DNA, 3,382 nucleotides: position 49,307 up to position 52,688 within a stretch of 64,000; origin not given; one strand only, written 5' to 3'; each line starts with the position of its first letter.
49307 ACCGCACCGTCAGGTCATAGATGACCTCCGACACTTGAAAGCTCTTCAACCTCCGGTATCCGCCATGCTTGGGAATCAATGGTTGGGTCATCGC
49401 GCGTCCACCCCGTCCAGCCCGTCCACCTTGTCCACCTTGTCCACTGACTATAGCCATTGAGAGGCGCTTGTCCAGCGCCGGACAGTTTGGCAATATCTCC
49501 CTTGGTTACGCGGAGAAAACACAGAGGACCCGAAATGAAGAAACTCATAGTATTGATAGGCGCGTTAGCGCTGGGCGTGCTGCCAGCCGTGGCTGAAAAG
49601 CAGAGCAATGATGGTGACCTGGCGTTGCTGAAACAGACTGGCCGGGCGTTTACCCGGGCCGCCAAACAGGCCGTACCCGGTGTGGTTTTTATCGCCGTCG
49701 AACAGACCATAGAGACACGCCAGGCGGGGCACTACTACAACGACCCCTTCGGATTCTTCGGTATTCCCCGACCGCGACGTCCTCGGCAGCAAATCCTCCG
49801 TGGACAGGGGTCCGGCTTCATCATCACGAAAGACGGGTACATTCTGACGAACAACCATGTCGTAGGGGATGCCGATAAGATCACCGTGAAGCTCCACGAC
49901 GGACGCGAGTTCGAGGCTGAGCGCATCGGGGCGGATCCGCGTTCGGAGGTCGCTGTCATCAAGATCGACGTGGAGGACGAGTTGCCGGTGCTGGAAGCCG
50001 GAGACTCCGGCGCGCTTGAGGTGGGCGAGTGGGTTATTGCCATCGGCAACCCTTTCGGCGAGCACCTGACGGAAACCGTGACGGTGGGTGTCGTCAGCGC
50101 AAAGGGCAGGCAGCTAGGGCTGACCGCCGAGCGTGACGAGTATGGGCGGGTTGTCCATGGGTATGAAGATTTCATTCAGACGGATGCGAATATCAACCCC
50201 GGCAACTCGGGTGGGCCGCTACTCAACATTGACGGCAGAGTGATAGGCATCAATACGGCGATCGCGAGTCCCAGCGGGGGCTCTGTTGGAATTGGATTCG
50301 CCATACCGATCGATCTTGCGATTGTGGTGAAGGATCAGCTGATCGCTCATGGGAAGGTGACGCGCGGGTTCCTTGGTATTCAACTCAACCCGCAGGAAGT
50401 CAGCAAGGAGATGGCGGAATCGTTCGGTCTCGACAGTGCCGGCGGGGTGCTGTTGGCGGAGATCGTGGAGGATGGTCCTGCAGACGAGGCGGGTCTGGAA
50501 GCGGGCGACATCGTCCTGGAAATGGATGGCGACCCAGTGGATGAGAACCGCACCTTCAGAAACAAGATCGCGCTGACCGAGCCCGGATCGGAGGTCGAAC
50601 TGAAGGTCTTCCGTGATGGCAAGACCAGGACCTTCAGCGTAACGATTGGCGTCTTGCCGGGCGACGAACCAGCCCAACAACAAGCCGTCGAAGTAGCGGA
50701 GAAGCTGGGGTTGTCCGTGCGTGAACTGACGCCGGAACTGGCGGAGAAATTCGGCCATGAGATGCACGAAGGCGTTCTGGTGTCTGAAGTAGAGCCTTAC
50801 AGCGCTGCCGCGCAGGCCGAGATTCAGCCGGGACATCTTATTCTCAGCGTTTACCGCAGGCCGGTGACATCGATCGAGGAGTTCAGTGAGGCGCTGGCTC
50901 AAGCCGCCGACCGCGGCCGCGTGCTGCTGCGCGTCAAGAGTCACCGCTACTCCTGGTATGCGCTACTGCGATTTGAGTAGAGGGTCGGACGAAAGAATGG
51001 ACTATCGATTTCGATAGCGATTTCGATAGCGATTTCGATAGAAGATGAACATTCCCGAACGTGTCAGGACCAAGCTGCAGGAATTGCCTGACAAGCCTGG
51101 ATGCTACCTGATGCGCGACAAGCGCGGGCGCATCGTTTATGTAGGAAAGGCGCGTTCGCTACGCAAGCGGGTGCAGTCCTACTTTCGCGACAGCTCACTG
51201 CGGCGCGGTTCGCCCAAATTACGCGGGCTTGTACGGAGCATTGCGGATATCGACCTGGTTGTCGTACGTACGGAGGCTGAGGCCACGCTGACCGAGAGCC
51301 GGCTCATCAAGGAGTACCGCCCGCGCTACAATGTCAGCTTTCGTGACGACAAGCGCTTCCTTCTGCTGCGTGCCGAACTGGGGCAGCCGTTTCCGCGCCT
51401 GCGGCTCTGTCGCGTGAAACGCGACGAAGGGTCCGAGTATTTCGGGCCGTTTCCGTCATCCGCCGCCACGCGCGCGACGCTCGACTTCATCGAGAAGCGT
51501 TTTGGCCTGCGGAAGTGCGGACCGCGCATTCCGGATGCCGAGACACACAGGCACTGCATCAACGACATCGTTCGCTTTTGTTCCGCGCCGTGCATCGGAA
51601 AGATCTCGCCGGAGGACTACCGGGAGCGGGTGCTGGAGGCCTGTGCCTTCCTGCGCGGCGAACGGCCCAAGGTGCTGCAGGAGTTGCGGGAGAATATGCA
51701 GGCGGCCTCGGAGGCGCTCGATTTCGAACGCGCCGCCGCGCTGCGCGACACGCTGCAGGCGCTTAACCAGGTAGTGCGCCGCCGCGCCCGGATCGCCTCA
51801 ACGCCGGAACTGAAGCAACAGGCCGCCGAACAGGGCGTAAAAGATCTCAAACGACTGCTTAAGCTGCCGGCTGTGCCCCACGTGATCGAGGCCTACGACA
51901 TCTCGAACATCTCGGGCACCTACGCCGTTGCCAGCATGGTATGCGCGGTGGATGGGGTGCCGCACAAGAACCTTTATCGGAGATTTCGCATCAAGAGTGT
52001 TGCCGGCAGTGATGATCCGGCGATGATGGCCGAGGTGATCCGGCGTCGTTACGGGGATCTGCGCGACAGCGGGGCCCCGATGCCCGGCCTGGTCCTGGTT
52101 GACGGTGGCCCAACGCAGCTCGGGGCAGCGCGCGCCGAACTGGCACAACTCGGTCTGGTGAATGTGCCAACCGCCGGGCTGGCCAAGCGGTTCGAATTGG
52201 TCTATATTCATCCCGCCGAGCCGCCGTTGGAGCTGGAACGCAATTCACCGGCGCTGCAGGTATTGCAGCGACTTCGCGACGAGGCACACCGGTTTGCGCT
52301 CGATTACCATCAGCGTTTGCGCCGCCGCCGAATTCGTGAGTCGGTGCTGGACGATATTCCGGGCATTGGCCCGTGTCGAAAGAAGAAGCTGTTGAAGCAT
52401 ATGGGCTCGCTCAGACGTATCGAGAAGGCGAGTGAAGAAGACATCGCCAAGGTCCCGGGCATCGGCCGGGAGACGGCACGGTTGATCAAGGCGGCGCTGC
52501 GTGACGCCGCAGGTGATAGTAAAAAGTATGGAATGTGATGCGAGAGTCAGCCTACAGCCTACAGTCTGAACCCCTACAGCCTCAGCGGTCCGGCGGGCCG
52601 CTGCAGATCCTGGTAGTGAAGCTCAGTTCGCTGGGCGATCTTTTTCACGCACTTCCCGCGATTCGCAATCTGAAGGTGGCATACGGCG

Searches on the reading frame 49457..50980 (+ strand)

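Call 53: search_protein_families(library=pfam, proteins=[window:49457-50980:+], max_evalue=0.00001)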
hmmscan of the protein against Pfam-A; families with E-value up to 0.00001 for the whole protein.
window:49457-50980:+ (507 aa): 6 families
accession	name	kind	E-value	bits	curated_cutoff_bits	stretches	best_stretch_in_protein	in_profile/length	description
PF13365.12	Trypsin_2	-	4.2e-35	122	27.6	1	118-265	1-144/144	Trypsin-like peptidase domain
PF13180.12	PDZ_2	-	8.1e-25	87.4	27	1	304-397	1-80/80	PDZ domain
PF00595.29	PDZ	-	1.1e-19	70.9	23.2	1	300-384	7-80/81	PDZ domain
PF17820.7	PDZ_6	-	1.5e-17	63.5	27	2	442-494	2-53/54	PDZ domain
PF00089.32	Trypsin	-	7e-17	62.4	20.6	1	119-286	28-214/220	Trypsin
PF14685.13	PDZ_Tricorn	-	1.9e-06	28.2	25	0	339-395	30-88/88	Tricorn protease PDZ domain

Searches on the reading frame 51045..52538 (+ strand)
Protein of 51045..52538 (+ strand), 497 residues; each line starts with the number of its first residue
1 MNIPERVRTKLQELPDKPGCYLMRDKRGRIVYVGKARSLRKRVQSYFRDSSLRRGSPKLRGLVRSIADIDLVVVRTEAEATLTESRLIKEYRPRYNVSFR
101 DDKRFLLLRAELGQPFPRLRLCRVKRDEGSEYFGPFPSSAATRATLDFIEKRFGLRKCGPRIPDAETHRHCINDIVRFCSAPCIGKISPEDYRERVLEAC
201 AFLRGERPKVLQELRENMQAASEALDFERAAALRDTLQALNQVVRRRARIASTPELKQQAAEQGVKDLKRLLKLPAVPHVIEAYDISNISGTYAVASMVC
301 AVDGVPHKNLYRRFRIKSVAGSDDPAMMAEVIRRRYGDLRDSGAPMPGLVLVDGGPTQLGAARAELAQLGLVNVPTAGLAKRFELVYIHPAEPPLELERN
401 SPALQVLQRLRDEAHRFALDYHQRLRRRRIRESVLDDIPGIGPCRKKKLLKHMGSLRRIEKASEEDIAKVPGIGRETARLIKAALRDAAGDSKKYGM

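Call 53: search_protein_families(library=pfam, proteins=[window:51045-52538:+], max_evalue=0.00001)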
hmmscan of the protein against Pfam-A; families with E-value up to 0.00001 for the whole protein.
window:51045-52538:+ (497 aa): 6 families
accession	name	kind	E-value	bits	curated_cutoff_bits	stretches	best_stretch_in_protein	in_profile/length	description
PF08459.17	UvrC_RNaseH_dom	-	1.5e-48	165.1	22.3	1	270-418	2-158/159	UvrC RNAse H endonuclease domain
PF14520.12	HHH_5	-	8.3e-13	49.1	27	1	434-487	3-57/57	Helix-hairpin-helix domain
PF02151.25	UVR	-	5.4e-10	39.1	21.5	1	209-241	2-34/36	UvrB/uvrC motif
PF01541.30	GIY-YIG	-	5.5e-09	36.6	22.6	1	18-96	2-78/78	GIY-YIG catalytic domain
PF00633.29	HHH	-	1.1e-08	35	24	1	455-483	1-29/30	Helix-hairpin-helix motif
PF12826.13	HHH_2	-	2.3e-07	31.3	27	1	438-486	8-56/64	Helix-hairpin-helix motif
